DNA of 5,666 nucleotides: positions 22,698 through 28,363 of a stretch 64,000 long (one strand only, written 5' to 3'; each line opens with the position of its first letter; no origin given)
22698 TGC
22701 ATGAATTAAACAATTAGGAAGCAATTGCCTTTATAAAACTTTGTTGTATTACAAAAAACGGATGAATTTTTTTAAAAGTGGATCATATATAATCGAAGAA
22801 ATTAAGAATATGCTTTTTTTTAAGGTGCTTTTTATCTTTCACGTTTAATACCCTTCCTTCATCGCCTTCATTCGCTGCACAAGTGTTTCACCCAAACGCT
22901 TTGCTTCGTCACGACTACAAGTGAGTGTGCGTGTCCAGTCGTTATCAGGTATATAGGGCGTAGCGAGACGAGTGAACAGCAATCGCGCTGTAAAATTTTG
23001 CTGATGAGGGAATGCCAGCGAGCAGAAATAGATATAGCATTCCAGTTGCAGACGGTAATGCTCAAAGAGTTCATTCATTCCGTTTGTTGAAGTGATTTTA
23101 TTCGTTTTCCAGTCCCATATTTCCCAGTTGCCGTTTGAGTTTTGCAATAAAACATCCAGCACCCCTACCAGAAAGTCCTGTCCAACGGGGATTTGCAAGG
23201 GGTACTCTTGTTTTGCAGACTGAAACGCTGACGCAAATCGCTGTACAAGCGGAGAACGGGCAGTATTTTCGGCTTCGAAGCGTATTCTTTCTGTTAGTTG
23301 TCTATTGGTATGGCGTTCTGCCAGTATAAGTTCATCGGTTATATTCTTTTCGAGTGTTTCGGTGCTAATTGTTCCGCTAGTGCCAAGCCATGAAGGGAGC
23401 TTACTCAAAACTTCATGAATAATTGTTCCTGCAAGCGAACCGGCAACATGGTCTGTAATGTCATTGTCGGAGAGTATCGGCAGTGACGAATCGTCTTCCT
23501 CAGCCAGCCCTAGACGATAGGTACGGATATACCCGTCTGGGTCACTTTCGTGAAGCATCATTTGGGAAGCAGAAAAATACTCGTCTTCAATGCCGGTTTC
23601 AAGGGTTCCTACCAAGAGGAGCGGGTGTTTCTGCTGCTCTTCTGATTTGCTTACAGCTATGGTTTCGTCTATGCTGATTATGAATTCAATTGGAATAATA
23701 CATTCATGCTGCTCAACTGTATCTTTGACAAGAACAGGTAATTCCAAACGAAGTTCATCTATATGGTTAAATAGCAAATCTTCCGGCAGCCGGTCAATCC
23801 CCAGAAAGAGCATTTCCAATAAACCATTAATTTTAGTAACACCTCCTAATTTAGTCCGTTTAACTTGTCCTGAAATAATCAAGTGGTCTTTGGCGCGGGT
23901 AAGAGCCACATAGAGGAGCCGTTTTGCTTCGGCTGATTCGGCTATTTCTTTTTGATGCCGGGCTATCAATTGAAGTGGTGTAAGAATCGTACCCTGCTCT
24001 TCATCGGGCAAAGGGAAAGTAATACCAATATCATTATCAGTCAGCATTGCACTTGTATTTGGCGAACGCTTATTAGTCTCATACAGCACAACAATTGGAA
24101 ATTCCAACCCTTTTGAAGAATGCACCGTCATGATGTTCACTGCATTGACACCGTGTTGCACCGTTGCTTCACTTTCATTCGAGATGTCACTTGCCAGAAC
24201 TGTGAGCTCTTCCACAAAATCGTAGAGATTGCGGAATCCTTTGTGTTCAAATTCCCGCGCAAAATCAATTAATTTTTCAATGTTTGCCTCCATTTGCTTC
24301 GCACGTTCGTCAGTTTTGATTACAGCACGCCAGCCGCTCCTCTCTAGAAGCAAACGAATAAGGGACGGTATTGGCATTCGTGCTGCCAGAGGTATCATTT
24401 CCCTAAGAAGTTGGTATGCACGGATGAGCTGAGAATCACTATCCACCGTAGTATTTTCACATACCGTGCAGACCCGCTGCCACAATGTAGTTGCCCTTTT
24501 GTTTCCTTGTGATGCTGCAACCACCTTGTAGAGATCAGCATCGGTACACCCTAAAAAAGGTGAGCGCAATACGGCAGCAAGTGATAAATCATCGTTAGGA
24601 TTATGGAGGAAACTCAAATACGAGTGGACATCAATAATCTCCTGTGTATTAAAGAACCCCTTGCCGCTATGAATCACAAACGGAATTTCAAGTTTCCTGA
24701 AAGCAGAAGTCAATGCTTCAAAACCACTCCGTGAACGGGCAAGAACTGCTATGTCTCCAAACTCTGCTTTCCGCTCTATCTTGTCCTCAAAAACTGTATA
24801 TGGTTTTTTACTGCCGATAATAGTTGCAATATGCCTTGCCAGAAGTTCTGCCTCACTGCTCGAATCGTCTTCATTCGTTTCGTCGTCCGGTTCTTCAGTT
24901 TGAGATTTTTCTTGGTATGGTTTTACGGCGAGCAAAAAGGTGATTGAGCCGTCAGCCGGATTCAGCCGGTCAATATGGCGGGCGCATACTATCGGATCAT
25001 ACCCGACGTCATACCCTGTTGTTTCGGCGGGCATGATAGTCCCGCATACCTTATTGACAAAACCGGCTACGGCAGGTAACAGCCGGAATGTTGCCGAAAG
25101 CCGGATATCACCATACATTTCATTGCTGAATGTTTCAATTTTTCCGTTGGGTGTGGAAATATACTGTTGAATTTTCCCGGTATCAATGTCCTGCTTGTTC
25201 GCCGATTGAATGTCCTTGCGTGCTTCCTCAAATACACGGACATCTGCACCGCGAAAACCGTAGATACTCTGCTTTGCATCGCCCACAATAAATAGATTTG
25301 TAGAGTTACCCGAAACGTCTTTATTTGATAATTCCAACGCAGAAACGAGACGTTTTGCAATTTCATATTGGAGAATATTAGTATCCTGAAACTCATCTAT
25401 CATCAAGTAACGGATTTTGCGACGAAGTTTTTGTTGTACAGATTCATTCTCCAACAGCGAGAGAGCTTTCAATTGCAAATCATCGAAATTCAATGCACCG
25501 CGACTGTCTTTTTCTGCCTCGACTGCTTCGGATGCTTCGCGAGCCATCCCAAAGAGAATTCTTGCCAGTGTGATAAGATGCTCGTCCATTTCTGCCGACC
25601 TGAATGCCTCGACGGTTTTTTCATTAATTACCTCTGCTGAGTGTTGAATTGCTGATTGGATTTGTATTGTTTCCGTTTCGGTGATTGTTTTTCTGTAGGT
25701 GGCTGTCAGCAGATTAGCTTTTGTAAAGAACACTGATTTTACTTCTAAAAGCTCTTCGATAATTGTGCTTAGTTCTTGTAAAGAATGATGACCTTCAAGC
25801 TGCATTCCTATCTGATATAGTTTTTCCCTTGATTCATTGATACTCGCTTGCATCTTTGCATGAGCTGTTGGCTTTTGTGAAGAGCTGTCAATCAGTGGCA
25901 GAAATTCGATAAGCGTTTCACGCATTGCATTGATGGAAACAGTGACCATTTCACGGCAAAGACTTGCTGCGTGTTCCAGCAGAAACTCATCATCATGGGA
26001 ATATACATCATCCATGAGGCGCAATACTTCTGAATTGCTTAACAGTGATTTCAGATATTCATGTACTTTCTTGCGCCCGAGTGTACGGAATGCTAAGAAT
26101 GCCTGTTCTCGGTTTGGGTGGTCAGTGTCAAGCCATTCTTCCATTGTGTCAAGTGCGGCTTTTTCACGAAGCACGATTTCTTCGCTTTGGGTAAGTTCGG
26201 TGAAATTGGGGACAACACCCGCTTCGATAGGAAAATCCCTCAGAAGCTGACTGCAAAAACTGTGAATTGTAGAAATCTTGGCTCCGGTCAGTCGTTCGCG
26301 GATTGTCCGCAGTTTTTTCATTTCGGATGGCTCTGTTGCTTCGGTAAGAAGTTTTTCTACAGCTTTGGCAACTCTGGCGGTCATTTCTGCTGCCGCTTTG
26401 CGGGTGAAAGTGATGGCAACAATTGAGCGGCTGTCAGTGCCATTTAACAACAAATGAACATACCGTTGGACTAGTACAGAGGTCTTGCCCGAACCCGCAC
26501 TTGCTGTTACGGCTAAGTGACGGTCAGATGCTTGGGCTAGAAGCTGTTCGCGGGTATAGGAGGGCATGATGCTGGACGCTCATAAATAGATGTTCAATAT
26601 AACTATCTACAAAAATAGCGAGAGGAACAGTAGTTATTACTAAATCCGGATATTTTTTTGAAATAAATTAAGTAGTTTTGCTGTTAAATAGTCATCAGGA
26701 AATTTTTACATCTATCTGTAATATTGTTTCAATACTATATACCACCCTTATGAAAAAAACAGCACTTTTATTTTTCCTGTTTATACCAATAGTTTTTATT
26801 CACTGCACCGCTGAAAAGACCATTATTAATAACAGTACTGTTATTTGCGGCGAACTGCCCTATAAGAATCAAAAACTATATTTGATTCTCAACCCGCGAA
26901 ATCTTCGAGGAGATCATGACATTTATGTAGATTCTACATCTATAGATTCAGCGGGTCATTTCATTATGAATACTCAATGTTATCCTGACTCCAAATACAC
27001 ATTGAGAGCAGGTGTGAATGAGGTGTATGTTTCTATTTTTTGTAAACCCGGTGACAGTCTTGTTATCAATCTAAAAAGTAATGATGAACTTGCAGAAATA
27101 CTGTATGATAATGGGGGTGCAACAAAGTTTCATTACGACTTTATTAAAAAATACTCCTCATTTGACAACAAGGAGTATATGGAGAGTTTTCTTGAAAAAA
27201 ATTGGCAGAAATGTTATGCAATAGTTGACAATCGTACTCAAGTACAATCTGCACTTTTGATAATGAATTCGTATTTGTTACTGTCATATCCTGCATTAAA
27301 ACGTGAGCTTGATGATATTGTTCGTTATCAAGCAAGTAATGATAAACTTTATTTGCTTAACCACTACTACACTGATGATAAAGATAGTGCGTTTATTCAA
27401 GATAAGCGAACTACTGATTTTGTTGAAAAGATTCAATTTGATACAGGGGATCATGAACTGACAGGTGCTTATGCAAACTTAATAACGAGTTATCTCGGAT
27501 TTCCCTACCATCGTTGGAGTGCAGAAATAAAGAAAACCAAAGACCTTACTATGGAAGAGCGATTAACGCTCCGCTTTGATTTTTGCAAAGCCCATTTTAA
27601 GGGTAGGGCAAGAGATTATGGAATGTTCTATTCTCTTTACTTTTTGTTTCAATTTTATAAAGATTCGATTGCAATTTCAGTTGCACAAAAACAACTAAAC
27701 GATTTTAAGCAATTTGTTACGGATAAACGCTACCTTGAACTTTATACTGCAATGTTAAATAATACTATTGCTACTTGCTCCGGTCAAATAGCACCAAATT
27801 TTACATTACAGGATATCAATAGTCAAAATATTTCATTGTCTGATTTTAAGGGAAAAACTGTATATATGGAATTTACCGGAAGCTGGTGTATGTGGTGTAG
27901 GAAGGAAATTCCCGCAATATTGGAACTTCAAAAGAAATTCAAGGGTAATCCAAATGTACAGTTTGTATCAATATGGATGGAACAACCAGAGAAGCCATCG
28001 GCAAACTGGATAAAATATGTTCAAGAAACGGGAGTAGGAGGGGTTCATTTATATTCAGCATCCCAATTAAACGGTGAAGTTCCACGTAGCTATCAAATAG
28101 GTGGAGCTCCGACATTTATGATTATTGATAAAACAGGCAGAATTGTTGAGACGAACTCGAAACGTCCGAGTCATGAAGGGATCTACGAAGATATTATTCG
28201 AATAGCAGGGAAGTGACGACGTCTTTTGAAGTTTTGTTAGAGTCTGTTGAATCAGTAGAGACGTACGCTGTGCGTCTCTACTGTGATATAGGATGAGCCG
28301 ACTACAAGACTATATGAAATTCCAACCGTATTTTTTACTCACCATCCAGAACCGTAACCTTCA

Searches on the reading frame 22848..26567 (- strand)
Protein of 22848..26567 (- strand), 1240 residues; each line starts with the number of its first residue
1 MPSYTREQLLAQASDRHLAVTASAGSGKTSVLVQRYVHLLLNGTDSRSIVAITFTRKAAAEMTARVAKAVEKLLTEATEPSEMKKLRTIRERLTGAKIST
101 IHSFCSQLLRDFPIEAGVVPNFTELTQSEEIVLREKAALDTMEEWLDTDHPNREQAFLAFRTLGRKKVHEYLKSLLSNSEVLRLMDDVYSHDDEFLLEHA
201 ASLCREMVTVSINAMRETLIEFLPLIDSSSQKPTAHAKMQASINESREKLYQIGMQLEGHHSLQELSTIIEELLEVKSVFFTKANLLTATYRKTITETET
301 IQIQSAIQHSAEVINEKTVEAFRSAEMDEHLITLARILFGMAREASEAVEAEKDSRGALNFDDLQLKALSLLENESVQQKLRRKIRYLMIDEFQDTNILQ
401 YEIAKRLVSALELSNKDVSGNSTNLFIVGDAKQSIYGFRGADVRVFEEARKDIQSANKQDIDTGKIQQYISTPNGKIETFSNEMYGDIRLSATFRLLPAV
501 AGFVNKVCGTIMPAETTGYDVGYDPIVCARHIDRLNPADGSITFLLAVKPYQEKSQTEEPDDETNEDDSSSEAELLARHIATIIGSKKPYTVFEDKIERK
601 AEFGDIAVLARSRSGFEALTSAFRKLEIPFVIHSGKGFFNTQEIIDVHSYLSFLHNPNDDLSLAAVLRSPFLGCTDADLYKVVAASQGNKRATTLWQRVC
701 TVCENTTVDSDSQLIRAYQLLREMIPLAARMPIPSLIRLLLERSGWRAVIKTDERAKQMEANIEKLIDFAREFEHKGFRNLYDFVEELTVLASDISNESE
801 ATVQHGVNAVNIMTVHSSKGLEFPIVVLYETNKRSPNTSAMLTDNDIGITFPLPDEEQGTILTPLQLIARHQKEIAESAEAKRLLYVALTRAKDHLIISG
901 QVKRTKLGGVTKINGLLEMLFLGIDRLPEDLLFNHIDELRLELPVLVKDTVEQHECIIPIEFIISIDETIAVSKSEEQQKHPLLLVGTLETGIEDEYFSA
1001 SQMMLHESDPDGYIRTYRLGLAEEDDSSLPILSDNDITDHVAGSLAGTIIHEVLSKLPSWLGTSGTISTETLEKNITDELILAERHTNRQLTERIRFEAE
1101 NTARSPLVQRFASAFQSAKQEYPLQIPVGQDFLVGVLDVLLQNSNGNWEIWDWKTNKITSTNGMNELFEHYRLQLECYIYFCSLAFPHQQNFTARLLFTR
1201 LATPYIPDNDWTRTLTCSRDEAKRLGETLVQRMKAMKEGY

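Call 29: search_protein_families(library=pfam, proteins=[window:22848-26567:-], max_evalue=0.00001)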
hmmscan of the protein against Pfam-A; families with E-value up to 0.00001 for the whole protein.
window:22848-26567:- (1240 aa): 6 families
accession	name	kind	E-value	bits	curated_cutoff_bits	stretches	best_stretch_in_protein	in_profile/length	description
PF00580.27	UvrD-helicase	-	6.2e-55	187.2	23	1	10-453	7-270/271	UvrD/REP helicase N-terminal domain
PF13361.12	UvrD_C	-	4e-38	132.2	25.6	1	568-899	49-346/350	UvrD-like helicase C-terminal domain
PF13245.12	AAA_19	-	9.7e-16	58.6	25.1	1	12-439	8-134/134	AAA domain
PF12705.13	PDDEXK_1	-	1.1e-11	45.6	22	1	998-1239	2-227/247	PD-(D/E)XK nuclease superfamily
PF13538.12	UvrD_C_2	-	6.2e-10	39.2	27.4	0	879-898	32-51/52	UvrD-like helicase C-terminal domain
PF01443.25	Viral_helicase1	-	5.1e-09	36.7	21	0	843-898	171-226/228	Viral superfamily 1 RNA helicase core domain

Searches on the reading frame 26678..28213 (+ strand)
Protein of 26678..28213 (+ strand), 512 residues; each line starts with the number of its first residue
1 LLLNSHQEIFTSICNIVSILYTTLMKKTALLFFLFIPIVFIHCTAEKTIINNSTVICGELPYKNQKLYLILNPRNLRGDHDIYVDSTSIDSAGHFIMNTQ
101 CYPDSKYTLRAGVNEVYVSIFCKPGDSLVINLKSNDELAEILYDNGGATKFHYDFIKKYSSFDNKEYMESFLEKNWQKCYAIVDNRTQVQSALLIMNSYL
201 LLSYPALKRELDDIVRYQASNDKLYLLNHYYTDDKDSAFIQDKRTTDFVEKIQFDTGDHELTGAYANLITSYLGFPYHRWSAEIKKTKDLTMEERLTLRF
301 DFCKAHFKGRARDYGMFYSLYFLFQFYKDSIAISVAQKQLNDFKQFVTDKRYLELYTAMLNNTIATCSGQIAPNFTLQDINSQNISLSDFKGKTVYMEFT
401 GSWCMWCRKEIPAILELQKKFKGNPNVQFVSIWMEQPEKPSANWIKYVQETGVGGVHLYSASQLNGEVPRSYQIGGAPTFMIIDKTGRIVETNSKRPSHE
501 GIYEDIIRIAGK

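Call 30: search_protein_families(library=pfam, proteins=[window:26678-28213:+], max_evalue=0.00001)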
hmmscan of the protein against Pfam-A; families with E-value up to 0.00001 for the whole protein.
window:26678-28213:+ (512 aa): 3 families
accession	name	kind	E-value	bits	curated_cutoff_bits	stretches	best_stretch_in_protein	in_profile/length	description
PF00578.27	AhpC-TSA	-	1.4e-15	57.8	26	1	369-491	2-123/124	AhpC/TSA family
PF08534.16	Redoxin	-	1.5e-14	54.5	26.6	1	369-498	3-137/148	Redoxin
PF13905.12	Thioredoxin_8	-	2.4e-09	37.8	27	1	392-489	1-94/94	Thioredoxin-like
